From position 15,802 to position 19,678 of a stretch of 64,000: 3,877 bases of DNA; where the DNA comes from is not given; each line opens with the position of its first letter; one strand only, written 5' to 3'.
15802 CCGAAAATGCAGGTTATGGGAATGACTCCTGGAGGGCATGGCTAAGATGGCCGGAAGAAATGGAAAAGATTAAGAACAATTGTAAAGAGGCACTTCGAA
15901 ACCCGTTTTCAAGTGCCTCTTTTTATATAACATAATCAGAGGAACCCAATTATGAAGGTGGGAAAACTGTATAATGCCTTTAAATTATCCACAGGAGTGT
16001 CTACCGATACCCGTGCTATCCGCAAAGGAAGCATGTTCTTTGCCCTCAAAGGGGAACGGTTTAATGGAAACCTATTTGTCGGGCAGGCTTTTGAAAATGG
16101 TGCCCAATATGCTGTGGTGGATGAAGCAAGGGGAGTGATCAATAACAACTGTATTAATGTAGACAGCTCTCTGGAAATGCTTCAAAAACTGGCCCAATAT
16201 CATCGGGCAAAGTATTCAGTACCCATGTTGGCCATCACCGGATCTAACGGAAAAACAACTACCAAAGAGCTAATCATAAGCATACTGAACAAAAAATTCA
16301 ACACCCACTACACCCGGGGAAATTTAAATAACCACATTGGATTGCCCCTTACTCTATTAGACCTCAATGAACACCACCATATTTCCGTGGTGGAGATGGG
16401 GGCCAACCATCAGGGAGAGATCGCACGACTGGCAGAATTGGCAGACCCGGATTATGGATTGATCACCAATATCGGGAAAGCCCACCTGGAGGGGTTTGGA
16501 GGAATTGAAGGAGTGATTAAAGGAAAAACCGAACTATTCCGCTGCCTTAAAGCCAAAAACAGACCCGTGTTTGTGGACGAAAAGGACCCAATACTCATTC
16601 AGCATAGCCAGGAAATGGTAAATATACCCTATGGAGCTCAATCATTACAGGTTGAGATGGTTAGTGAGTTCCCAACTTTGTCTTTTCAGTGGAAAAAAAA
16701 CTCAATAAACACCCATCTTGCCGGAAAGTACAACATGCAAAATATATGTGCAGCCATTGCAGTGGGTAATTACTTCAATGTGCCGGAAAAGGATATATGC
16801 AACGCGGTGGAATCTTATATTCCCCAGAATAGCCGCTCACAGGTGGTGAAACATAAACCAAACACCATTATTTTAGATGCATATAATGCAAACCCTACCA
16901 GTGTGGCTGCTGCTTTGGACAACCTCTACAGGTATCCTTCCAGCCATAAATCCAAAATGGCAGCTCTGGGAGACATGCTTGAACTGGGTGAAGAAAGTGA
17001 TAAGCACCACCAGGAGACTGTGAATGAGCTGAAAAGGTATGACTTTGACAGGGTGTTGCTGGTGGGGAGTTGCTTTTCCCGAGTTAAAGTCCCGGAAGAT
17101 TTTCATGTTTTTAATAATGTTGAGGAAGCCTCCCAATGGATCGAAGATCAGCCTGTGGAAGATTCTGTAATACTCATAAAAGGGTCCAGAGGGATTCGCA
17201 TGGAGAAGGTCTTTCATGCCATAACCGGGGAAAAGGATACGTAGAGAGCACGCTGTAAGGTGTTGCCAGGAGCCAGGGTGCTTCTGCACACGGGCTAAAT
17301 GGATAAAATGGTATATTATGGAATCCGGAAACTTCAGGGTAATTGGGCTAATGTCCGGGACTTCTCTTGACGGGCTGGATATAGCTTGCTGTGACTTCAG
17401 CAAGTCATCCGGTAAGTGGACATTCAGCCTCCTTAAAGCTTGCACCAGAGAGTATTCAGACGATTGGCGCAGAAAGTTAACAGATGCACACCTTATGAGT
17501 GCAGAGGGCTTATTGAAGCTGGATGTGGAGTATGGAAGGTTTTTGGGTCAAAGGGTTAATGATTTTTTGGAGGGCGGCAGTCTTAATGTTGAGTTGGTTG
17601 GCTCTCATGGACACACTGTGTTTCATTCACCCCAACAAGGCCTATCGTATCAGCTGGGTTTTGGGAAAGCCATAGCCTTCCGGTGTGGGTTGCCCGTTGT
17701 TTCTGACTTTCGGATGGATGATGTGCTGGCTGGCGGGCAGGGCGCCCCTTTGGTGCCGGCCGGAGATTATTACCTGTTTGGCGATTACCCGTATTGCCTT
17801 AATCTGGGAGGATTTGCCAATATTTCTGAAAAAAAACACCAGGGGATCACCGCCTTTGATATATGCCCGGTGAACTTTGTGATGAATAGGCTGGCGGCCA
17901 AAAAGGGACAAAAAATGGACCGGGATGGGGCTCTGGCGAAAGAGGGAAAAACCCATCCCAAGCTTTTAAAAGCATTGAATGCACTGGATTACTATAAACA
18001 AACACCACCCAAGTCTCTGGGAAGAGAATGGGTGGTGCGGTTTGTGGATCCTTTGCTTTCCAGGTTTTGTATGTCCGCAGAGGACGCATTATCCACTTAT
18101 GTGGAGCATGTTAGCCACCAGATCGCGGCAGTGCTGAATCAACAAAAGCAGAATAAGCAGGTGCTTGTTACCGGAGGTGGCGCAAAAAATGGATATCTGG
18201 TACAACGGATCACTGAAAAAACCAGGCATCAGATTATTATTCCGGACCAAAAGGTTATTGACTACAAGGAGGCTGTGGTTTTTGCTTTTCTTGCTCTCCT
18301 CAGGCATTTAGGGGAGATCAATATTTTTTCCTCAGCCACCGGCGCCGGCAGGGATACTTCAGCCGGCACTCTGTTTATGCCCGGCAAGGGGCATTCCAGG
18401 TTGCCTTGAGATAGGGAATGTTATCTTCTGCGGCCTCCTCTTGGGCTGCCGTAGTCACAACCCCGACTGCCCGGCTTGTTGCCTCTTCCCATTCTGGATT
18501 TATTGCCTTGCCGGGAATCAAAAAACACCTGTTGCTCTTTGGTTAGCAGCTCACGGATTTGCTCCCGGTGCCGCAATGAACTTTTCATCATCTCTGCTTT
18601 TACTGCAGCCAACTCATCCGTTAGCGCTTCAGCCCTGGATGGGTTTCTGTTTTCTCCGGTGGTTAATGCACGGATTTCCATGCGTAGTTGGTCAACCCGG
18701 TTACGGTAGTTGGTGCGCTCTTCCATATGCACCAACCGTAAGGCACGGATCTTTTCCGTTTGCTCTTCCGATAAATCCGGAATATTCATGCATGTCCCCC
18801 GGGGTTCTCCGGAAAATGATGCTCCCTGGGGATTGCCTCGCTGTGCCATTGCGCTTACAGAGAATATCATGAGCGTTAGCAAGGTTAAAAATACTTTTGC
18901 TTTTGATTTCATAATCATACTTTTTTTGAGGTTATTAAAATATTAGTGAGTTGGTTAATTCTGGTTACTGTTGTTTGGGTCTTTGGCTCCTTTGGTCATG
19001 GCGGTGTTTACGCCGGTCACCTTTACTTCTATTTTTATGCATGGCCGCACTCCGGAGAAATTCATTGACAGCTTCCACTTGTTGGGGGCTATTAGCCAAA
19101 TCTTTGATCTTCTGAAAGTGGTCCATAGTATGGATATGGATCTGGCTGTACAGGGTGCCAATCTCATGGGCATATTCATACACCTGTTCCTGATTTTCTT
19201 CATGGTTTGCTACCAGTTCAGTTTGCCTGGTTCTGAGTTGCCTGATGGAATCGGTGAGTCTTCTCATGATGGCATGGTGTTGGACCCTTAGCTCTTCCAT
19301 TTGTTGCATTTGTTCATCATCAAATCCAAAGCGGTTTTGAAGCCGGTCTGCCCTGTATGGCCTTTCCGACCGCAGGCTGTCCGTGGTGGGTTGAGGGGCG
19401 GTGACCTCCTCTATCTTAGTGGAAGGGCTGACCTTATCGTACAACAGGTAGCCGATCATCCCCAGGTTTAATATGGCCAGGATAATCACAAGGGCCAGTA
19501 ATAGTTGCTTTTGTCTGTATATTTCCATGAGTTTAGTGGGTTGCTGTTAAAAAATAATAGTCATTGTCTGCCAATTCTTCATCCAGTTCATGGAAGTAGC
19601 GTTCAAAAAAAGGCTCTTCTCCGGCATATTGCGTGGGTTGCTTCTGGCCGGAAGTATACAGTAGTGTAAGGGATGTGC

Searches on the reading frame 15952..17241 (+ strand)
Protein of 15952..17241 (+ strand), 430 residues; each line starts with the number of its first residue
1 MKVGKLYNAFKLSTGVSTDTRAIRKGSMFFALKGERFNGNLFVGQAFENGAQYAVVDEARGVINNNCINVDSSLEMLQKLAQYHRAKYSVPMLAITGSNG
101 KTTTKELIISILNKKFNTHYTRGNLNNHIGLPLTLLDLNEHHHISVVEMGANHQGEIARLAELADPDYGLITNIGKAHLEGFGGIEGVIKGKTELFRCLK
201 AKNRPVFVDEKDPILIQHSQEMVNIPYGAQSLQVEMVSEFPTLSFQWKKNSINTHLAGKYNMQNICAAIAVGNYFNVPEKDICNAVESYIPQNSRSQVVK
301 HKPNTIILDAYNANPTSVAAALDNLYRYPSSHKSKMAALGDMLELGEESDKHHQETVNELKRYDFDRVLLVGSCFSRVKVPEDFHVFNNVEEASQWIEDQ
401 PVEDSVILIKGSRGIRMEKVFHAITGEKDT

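Call 31: search_protein_families(library=pfam, proteins=[window:15952-17241:+], max_evalue=0.001)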
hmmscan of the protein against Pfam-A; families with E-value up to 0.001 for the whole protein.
window:15952-17241:+ (430 aa): 3 families
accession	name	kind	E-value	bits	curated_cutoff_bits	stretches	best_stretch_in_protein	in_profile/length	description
PF08245.18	Mur_ligase_M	-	5.8e-40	137.8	24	1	95-271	1-199/200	Mur ligase middle domain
PF02875.26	Mur_ligase_C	-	5.2e-16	60.1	28.4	1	295-413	2-127/127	Mur ligase, glutamate ligase domain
PF01225.30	Mur_ligase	-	7.2e-07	29.9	21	1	14-83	3-93/95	Mur ligase family, catalytic domain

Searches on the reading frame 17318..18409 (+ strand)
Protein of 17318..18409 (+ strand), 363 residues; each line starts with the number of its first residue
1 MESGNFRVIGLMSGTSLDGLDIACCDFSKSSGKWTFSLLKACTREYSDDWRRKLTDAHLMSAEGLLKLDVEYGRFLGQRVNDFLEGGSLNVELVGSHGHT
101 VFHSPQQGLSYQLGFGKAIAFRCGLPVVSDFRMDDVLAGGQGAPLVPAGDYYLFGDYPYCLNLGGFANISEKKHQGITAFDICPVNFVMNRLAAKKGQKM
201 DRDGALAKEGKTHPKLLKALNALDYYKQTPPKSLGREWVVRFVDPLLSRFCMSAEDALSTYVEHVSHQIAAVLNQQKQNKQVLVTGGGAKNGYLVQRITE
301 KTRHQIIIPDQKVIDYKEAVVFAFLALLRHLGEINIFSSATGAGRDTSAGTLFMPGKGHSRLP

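Call 31: search_protein_families(library=pfam, proteins=[window:17318-18406:+], max_evalue=0.001)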
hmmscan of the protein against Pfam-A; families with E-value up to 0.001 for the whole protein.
window:17318-18406:+ (363 aa): 1 family
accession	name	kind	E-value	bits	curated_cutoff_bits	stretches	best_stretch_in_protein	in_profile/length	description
PF03702.20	AnmK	-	8.8e-64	216.3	24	1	7-353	2-365/367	Anhydro-N-acetylmuramic acid kinase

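Call 53: find_encoding_contigs(protein=window:17318-18409:+, flank=10000, max_places=10)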
Protein window:17318-18409:+ (363 aa): 1 contig read that carries it; 1 place shown.
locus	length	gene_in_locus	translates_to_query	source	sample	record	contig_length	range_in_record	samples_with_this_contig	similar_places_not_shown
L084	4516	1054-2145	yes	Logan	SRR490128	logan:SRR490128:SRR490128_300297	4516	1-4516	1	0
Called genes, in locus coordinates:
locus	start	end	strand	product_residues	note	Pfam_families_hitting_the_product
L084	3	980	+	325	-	?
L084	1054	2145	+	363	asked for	PF03702:AnmK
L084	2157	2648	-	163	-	PF13801:Metal_resist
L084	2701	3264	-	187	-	-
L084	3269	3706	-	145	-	PF13490:zf-HC2 (weak)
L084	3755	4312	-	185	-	PF07638:Sigma70_ECF (faint), PF04542:Sigma70_r2, PF08281:Sigma70_r4_2, PF04545:Sigma70_r4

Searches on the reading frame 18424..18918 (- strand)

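Call 31: search_protein_families(library=pfam, proteins=[window:18424-18918:-], max_evalue=0.001)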
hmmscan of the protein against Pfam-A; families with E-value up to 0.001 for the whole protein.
window:18424-18918:- (165 aa): 2 families
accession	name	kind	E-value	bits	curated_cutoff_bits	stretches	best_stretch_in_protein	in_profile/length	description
PF13801.11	Metal_resist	-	4e-07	30.7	29.2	1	11-129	5-122/125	Heavy-metal resistance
PF07813.17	LTXXQ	-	0.00089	20.4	24.3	0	48-135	14-98/100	LTXXQ motif family protein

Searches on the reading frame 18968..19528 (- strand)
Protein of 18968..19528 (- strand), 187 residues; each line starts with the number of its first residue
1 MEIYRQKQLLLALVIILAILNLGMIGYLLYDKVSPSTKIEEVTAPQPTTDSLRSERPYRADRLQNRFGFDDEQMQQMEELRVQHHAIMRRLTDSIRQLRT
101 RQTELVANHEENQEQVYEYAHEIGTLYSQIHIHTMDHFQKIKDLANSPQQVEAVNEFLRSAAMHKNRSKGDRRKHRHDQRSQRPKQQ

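Call 31: search_protein_families(library=pfam, proteins=[window:18968-19528:-], max_evalue=0.001)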
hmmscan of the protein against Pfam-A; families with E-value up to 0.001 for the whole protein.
window:18968-19528:- (187 aa): 0 families

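Call 38: search_protein_families(library=ncbifam, proteins=[window:18968-19528:-], max_evalue=0.01)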
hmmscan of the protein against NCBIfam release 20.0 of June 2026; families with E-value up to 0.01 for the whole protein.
window:18968-19528:- (187 aa): 1 family
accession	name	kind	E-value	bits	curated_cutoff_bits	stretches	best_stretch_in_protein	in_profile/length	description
TIGR04523.1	Mplasa_alph_rch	subfamily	0.0063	14.5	270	1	91-153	566-628/745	helix-rich protein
